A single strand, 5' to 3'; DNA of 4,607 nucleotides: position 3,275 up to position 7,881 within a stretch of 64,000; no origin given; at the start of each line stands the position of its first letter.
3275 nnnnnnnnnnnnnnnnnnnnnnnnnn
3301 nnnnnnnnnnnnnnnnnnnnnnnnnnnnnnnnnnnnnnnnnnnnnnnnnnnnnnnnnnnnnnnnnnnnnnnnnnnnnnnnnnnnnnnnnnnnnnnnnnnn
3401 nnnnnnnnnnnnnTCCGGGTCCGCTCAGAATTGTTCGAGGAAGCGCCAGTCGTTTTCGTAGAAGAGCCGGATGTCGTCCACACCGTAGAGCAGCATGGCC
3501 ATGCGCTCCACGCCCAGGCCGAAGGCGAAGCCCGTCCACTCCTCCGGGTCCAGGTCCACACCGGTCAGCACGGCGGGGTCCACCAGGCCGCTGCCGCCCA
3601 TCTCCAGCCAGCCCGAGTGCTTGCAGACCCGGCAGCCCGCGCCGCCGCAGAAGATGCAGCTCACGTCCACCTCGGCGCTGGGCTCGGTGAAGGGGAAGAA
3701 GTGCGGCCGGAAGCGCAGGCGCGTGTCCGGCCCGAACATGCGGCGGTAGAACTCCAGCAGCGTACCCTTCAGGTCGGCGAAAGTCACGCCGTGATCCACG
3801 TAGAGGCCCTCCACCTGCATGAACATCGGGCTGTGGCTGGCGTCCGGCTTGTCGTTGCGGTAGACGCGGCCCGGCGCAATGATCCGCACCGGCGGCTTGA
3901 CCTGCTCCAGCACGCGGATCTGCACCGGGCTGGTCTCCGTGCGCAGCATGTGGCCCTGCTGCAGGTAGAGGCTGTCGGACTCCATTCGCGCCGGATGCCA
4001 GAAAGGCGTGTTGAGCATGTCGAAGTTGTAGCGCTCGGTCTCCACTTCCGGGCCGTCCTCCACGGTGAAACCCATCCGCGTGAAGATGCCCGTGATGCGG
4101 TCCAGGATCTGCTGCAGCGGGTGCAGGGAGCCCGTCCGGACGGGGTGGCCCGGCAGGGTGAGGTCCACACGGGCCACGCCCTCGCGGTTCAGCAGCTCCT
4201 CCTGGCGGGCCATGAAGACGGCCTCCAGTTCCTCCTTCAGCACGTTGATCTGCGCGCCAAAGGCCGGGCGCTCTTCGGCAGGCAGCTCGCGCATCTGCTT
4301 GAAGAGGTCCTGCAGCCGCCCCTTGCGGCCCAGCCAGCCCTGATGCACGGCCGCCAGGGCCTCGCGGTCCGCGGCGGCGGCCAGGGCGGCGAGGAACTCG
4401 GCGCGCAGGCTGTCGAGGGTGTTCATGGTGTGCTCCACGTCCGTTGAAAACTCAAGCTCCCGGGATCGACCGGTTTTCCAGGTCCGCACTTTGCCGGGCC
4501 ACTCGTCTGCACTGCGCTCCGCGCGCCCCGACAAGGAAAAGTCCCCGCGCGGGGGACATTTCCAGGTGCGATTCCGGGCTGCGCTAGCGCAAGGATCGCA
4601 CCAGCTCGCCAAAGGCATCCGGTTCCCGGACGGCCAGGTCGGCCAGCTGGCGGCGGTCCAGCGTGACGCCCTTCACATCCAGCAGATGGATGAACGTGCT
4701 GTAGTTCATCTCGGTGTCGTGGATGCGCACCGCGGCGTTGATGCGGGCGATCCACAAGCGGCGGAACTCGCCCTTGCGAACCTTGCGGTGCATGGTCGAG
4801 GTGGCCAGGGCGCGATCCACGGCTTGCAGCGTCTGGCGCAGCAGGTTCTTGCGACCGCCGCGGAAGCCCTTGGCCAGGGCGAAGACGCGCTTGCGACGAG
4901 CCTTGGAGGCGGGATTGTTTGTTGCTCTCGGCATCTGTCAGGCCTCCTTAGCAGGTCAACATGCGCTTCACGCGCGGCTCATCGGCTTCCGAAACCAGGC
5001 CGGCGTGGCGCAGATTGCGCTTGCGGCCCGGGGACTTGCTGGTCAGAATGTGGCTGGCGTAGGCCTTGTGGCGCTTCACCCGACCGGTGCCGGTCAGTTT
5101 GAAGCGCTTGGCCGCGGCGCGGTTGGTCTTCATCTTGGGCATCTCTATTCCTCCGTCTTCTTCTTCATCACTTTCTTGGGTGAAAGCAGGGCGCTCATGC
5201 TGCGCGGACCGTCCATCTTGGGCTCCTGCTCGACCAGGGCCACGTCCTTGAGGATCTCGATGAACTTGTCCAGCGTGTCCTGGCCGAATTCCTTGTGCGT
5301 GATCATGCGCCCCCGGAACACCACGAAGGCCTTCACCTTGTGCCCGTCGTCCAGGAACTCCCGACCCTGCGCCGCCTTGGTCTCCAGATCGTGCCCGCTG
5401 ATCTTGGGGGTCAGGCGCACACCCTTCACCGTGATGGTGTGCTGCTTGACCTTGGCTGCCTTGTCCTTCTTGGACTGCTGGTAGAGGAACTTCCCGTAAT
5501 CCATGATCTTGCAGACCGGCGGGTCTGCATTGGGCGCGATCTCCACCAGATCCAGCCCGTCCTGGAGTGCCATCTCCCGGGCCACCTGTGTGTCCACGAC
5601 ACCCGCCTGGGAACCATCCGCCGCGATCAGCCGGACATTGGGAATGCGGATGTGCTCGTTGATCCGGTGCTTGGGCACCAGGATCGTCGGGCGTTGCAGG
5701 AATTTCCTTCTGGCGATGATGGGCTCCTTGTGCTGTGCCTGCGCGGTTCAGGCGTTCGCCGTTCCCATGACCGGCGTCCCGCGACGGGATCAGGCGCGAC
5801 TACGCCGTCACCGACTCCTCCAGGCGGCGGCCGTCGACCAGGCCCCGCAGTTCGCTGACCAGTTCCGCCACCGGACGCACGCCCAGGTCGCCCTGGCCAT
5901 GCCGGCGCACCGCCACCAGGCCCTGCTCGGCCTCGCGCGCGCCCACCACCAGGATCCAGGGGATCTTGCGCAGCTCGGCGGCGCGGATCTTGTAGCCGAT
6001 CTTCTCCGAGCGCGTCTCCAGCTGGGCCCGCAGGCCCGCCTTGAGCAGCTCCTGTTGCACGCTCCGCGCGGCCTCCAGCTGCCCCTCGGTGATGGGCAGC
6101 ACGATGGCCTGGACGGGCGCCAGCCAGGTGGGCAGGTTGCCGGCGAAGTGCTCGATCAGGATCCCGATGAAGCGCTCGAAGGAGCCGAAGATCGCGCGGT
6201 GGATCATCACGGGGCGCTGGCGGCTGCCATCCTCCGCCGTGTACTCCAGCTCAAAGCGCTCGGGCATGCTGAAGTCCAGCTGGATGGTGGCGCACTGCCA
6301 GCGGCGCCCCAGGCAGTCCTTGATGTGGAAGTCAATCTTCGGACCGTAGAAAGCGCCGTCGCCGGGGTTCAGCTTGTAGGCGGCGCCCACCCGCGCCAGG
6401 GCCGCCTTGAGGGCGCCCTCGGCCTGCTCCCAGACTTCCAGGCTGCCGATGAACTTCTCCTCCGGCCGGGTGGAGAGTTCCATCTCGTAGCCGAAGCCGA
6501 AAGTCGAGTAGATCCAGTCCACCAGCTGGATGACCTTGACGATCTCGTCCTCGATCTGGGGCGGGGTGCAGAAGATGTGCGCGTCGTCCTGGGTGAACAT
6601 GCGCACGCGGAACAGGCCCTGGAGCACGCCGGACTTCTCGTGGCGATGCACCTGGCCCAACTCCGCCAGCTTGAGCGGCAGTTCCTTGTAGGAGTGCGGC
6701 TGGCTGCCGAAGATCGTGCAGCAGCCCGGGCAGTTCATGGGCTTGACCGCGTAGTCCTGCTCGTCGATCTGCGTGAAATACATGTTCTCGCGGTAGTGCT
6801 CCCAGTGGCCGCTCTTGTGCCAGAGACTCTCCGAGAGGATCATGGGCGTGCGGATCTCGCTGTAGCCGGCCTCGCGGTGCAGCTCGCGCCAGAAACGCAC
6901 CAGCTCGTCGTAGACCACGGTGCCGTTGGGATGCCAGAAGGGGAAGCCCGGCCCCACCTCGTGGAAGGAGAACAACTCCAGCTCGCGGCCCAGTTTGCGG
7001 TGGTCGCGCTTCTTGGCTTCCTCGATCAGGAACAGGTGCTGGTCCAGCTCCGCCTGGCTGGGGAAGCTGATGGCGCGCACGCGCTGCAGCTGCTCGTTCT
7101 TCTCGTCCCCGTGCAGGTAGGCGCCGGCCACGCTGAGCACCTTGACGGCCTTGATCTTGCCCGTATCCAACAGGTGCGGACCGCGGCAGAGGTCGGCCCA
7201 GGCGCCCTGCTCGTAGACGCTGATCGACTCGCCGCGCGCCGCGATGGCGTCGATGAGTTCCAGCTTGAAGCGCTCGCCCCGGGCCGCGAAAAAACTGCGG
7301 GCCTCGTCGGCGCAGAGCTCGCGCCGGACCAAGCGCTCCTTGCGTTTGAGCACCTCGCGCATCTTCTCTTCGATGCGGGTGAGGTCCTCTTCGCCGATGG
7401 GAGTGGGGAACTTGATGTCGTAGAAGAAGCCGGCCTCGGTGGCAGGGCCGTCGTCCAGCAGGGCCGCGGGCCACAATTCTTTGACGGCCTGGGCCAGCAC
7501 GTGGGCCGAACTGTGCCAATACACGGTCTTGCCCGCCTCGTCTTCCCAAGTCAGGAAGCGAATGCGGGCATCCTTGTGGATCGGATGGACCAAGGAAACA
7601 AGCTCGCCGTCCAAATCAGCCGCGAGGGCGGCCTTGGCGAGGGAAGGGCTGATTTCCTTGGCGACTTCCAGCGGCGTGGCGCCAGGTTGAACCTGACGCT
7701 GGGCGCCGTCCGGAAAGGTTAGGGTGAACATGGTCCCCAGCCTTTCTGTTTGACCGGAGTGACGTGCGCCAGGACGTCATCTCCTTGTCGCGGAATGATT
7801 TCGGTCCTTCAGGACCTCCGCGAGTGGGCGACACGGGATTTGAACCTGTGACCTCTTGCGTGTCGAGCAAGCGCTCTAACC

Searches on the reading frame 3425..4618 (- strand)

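Call 28: search_protein_families(library=pfam, proteins=[window:3425-4618:-], max_evalue=0.001)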
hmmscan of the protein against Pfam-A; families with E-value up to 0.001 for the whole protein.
window:3425-4618:- (397 aa): 2 families
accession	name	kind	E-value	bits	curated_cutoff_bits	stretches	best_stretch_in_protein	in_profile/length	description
PF01409.25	tRNA-synt_2d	-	1.2e-96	323.4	19.8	1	151-397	2-246/246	tRNA synthetases class II core domain (F)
PF02912.23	Phe_tRNA-synt_N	-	1.3e-17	64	22.3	1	84-146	2-64/69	Aminoacyl tRNA synthetase class II, N-terminal domain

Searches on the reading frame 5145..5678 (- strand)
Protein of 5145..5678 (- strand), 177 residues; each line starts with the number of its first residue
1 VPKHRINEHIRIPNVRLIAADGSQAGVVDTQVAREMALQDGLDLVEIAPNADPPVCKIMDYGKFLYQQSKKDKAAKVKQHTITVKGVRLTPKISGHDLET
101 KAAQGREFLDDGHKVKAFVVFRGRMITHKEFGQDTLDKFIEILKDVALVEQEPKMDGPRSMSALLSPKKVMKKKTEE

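Call 28: search_protein_families(library=pfam, proteins=[window:5145-5678:-], max_evalue=0.001)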
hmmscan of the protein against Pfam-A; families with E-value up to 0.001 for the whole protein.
window:5145-5678:- (177 aa): 2 families
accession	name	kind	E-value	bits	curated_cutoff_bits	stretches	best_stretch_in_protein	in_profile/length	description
PF05198.21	IF3_N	-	5.5e-31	107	26.9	1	6-75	1-70/70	Translation initiation factor IF-3, N-terminal domain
PF00707.27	IF3_C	-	6.2e-29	100.2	34.8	1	82-168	1-86/86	Translation initiation factor IF-3, C-terminal domain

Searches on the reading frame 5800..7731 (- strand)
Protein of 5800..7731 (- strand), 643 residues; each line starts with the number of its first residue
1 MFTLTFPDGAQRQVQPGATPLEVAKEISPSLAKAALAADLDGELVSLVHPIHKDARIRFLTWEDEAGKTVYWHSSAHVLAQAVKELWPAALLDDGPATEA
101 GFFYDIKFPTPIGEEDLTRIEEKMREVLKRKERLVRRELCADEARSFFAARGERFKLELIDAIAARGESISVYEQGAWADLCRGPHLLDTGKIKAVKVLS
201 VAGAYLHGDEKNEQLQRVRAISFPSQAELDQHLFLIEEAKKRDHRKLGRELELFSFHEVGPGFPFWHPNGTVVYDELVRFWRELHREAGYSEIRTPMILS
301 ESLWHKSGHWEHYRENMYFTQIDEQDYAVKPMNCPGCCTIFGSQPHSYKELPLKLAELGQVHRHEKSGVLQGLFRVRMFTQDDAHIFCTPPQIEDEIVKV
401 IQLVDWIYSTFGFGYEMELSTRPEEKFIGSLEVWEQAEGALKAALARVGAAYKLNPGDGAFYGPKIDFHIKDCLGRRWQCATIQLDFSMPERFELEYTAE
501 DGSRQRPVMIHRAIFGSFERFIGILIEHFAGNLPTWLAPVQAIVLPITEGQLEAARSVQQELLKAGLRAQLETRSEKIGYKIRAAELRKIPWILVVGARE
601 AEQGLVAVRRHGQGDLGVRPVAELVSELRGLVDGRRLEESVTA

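Call 28: search_protein_families(library=pfam, proteins=[window:5800-7731:-], max_evalue=0.001)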
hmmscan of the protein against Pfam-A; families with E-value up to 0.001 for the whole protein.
window:5800-7731:- (643 aa): 4 families
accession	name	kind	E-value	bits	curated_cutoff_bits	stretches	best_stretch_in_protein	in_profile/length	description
PF00587.30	tRNA-synt_2b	-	3.9e-49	167.6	29.3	1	321-529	4-179/179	tRNA synthetase class II core domain (G, H, P, S and T)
PF03129.25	HGTP_anticodon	-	2.4e-20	72.9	21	1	541-629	1-92/94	Anticodon binding domain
PF07973.19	tRNA_SAD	-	3.3e-13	49.8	24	1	170-218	1-43/44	Threonyl and Alanyl tRNA synthetase second additional domain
PF02824.27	TGS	-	2.1e-11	44.1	22.2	1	5-61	4-60/60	TGS domain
